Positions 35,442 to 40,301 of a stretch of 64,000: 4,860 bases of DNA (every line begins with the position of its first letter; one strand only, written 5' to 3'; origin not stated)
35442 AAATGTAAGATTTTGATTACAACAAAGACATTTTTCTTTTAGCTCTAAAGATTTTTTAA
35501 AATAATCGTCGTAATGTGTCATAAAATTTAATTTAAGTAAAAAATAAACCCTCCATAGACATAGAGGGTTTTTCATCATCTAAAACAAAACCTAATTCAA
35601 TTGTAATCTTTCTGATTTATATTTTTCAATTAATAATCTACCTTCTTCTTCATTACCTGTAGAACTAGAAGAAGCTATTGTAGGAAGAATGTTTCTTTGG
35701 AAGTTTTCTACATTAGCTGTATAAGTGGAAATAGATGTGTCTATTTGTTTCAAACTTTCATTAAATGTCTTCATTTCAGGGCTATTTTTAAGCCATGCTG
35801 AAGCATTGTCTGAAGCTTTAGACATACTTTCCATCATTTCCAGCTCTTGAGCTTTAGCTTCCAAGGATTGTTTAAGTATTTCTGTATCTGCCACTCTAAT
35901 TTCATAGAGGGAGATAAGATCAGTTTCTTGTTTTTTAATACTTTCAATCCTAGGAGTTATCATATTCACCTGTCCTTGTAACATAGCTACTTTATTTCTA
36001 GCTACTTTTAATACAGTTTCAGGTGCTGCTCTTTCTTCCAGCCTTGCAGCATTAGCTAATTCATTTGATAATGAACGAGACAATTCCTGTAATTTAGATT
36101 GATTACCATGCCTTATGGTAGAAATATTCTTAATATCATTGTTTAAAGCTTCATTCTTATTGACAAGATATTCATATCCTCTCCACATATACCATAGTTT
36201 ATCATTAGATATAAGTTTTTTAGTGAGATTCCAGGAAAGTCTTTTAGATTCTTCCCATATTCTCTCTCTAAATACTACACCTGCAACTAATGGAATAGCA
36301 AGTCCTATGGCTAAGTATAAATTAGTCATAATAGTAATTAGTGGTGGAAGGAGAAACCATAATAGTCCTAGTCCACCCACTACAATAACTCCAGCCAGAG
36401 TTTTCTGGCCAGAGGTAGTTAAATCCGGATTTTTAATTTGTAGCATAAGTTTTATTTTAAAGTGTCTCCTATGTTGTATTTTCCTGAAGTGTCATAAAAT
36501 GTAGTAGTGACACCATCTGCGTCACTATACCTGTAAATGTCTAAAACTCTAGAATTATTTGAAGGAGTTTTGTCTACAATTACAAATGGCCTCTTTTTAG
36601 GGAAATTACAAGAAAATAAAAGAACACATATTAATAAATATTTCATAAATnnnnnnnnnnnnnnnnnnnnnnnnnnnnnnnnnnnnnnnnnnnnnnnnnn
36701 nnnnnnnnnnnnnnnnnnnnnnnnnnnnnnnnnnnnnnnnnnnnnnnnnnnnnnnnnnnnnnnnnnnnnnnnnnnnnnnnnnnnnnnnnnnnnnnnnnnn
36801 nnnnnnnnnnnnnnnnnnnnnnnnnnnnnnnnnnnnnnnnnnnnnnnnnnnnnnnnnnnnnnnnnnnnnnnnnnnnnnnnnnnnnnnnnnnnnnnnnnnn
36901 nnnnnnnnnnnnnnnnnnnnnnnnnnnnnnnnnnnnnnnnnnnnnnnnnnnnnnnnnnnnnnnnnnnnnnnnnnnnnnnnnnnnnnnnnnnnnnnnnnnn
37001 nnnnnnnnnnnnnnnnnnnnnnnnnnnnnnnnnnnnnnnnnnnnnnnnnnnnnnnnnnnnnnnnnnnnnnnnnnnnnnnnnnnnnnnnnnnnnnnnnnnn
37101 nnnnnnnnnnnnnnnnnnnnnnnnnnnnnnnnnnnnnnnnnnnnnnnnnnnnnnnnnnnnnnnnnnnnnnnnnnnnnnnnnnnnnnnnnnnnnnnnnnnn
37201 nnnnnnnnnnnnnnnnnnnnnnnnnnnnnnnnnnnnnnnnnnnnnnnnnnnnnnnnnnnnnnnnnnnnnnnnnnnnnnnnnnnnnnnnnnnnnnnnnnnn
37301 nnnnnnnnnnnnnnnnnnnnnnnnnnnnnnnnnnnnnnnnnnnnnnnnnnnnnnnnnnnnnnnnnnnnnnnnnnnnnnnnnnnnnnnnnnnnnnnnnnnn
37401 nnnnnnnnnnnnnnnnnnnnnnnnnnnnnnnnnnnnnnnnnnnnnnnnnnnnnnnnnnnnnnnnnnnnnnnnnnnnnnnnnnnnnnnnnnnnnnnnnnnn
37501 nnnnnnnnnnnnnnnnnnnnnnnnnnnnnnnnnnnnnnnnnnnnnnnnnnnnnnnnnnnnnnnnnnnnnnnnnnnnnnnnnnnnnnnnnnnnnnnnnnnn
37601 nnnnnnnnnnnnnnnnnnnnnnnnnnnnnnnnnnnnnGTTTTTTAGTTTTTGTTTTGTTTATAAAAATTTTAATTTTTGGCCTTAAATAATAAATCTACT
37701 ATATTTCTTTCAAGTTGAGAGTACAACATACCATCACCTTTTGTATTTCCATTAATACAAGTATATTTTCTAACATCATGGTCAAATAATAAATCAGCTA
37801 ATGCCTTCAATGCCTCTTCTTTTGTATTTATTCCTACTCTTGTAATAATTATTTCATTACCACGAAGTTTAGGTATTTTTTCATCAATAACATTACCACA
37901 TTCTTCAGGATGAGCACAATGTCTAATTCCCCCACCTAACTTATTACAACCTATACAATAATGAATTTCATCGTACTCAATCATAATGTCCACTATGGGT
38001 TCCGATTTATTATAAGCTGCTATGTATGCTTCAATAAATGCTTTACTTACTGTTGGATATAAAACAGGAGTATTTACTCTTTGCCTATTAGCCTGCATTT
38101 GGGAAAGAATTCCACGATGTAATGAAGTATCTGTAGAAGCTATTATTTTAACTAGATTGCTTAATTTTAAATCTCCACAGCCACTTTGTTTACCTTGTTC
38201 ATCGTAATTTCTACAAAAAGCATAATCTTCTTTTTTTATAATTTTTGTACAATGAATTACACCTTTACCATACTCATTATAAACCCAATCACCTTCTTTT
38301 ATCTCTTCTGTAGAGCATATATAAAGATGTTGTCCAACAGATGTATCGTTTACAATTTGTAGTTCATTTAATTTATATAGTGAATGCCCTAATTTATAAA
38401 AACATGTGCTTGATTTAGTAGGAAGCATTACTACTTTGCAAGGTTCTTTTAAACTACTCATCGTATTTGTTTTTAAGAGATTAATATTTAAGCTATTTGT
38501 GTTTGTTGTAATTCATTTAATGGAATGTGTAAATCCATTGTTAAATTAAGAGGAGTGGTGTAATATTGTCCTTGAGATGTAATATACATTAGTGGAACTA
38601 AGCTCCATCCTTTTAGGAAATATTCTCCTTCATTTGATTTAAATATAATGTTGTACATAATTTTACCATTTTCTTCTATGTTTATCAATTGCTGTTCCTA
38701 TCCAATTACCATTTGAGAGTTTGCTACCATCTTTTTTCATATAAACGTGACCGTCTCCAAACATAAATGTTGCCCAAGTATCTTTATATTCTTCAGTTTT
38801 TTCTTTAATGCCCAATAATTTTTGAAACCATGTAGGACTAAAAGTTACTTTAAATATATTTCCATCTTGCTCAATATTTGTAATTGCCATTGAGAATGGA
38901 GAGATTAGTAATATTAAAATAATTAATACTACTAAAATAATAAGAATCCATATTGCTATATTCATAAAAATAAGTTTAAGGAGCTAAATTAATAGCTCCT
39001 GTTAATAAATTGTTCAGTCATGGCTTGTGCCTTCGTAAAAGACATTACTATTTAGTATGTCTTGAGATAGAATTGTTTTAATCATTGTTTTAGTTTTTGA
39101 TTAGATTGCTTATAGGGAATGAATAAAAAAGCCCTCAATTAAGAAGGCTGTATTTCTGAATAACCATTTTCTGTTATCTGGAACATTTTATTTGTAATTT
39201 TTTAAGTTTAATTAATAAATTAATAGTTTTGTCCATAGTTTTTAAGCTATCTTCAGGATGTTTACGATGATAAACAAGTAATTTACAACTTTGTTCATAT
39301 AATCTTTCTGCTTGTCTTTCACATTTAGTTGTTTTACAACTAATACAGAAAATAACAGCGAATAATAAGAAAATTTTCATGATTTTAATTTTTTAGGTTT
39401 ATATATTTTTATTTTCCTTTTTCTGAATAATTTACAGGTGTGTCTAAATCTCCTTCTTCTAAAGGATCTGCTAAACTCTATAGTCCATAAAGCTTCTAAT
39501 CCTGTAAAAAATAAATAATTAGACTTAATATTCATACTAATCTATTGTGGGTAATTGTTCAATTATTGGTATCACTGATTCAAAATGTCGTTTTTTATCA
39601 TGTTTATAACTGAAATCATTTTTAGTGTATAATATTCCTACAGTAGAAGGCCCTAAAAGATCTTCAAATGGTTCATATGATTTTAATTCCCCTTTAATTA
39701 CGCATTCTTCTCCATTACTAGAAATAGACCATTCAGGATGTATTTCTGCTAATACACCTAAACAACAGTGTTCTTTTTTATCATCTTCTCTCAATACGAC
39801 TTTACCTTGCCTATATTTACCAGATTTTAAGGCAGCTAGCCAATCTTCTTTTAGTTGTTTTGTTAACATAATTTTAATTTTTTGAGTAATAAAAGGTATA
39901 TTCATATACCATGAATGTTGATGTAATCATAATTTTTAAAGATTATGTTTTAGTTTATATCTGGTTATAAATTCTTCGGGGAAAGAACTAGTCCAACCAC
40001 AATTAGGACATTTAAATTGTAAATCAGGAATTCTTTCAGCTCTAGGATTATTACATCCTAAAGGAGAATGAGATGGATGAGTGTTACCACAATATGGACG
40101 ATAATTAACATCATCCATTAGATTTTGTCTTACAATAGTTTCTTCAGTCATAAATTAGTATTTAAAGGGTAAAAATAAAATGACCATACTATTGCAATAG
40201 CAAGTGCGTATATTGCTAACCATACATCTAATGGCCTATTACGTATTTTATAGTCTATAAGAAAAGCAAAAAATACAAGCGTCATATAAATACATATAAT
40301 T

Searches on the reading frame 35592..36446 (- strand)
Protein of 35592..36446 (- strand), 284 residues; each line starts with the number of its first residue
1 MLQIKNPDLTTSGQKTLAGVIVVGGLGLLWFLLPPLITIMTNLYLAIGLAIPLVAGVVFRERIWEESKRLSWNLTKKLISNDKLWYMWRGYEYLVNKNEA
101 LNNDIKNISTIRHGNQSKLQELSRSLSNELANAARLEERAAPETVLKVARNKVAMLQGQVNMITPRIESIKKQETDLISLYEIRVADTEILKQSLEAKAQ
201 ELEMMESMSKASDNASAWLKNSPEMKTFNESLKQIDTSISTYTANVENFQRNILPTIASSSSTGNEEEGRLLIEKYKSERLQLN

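Call 15: search_protein_families(library=pfam, proteins=[window:35592-36446:-], max_evalue=0.01)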
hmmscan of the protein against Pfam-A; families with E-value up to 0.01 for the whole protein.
window:35592-36446:- (284 aa): 0 families

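Call 32: search_protein_families(library=pfam, proteins=[window:35592-36446:-], max_evalue=1)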
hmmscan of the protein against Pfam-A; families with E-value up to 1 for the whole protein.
window:35592-36446:- (284 aa): 8 families
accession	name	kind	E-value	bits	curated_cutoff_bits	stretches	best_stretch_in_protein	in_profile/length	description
PF06009.19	Laminin_II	-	0.026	15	33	1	105-177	5-85/138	Laminin Domain II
PF01813.22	ATP-synt_D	-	0.041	14.2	25.7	1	85-258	10-170/196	ATP synthase subunit D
PF06455.17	NADH5_C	-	0.067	13.2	28.2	1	11-77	30-96/181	NADH dehydrogenase subunit 5 C-terminus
PF05377.16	FlaC_arch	-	0.077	13.9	27.8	1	151-183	14-46/55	Flagella accessory protein C (FlaC)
PF19314.4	DUF5917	-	0.092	13.3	27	0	218-253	49-84/94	Family of unknown function (DUF5917)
PF12666.12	PrgI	-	0.13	13.3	27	1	19-61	25-66/91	PrgI family protein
PF08704.16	GCD14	-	0.13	12.3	26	1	141-233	123-216/247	tRNA methyltransferase complex GCD14 subunit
PF23353.1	BBS2_hp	-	0.57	10.7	27.7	0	156-195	47-86/98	BBS2 hairpin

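Call 36: search_protein_families(library=ncbifam, proteins=[window:35592-36446:-], max_evalue=0.1)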
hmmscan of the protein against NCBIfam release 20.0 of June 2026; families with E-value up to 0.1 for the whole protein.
window:35592-36446:- (284 aa): 1 family
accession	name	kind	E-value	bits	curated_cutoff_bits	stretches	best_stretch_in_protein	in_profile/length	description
NF043059.1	T4SS_LegC3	equivalog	9.4e-05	21.2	650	1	179-264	50-135/518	Dot/Icm T4SS effector LegC3/PpeA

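Call 37: search_protein_families(library=padloc, proteins=[window:35592-36446:-], max_evalue=0.1)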
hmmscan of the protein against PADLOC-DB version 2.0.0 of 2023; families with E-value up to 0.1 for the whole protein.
window:35592-36446:- (284 aa): 1 family
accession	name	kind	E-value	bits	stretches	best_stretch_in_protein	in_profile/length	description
PDLC01866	CARF3--CARF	-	0.024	12.6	0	93-135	111-153/207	-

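Call 52: find_homologous_proteins(query=window:35592-36446:-, max_evalue=0.001)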
Query window:35592-36446:- (284 aa): 35 proteins with E <= 0.001 among 1439 candidates.
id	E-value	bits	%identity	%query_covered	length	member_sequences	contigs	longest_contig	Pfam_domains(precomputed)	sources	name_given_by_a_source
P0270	1.3e-175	600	100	100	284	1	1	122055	-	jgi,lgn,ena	-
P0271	1.1e-118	413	69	99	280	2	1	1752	-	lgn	-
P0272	3.0e-79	284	50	99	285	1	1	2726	-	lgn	-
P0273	2.2e-78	281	50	99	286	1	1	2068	-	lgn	-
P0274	6.3e-77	276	50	99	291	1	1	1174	-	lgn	-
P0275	8.6e-75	269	49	99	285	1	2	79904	-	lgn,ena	-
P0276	1.4e-74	269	49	99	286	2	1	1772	-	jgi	jgi:hypothetical protein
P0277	1.9e-74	268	48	99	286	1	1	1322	-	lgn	-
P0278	1.3e-72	262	49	99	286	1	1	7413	-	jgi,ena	-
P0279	1.7e-72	262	48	100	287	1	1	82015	-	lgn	-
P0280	2.3e-72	261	48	100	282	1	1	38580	-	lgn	-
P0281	4.3e-72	261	47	100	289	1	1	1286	-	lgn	-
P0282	4.6e-72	261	47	99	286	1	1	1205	-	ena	-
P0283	5.4e-72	260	48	99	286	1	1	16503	-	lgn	-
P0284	2.8e-71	258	49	100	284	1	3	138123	-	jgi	jgi:hypothetical protein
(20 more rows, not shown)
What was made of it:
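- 35592..36446 (-): 284-aa conserved partner. It has a TM hairpin (about 19-60) and then a cytoplasmic three-helix antiparallel coiled-coil bundle. It follows the ASKHA gene in 6 of 8 IMG/VR phage loci as well as here, and is a probable remote homolog of the bacterial operon's 2-TM coiled-coil gene. Family of 35 proteins in call 52.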

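Call 55: search_solved_structures(query=A3, max_evalue=1)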
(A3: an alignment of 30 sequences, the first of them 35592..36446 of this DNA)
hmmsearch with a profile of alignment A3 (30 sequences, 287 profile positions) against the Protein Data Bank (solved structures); distinct sequences matched with E-value up to 1: 10.
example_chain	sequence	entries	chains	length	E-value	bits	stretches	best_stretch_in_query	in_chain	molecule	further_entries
5cff_A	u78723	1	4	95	0.034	16.9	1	140-212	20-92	Miranda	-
5jjw_A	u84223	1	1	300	0.13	14.9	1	178-232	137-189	Squamous cell carcinoma antigen recognized by T-cells 3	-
8tve_A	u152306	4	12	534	0.14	14.8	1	208-255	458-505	Langya henipavirus fusion protein in postfusion state | Langya henipavirus fusion protein in prefusion state | Langya henipavirus postfusion F protein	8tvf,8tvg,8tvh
9s4q_25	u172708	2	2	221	0.35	13.5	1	94-202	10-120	Kinetochore protein SPC25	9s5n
5zk1_A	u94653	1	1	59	0.37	13.5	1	124-172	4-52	Cyclic AMP-responsive element-binding protein 1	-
6gaj_A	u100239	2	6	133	0.4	13.4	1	101-197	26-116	Outer capsid protein sigma-1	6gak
9e5c_6p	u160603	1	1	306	0.46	13.2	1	73-147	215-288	Dynein arm light chain, axonemal, putative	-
5jpz_A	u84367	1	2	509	0.54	12.9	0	178-232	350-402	Squamous cell carcinoma antigen recognized by T-cells 3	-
8i3e_A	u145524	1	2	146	0.59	12.8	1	103-197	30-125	ELKS/Rab6-interacting/CAST family member 1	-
5ctr_A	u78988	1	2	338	1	12.1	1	178-232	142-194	Squamous cell carcinoma antigen recognized by T-cells 3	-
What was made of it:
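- Tried and rejected: The partner's profile against PDB sequences gave only coiled-coil noise (call 55).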

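Call 59: predict_structure(alignment_id=A3)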
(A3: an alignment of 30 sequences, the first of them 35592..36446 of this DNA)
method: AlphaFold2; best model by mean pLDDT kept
length: 284 residues; sequences in the alignment: 30
mean_pLDDT: 77.0   pTM: 0.58
mean pLDDT of the five models: 77.0, 75.8, 75.3, 72.3, 65.6
residues with pLDDT >= 90: 55; 70-90: 151; 50-70: 68; < 50: 10
segments of 3 or more residues with pLDDT < 50: 1-8
pLDDT, mean of each block of 10 residues (from residue 1): 43 65 76 66 71 74 66 54 76 87 88 90 95 92 92 93 87 87 89 88 78 62 78 81 77 68 62 73 68
secondary structure, 60 per line:
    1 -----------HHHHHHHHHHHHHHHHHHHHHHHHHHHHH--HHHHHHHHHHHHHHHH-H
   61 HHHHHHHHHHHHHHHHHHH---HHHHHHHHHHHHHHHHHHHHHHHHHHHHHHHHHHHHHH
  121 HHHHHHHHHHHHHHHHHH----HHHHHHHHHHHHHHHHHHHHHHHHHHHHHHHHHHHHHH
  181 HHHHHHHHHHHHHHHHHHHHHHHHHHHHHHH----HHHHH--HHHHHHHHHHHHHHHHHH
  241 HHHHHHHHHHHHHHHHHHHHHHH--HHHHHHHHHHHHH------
elements in order: H12-40 H43-58 H60-79 H83-138 H143-211 H216-220 H223-263 H266-278
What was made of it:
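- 35592..36446 (-): AF2 pLDDT 77 in call 59.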

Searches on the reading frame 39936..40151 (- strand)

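Call 15: search_protein_families(library=pfam, proteins=[window:39936-40151:-], max_evalue=0.01)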
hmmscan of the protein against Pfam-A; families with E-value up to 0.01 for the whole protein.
window:39936-40151:- (71 aa): 1 family
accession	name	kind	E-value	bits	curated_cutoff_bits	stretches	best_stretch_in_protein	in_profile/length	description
PF13248.11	Zn_ribbon_3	-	0.0088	15.9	27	0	46-53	3-10/26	zinc-ribbon domain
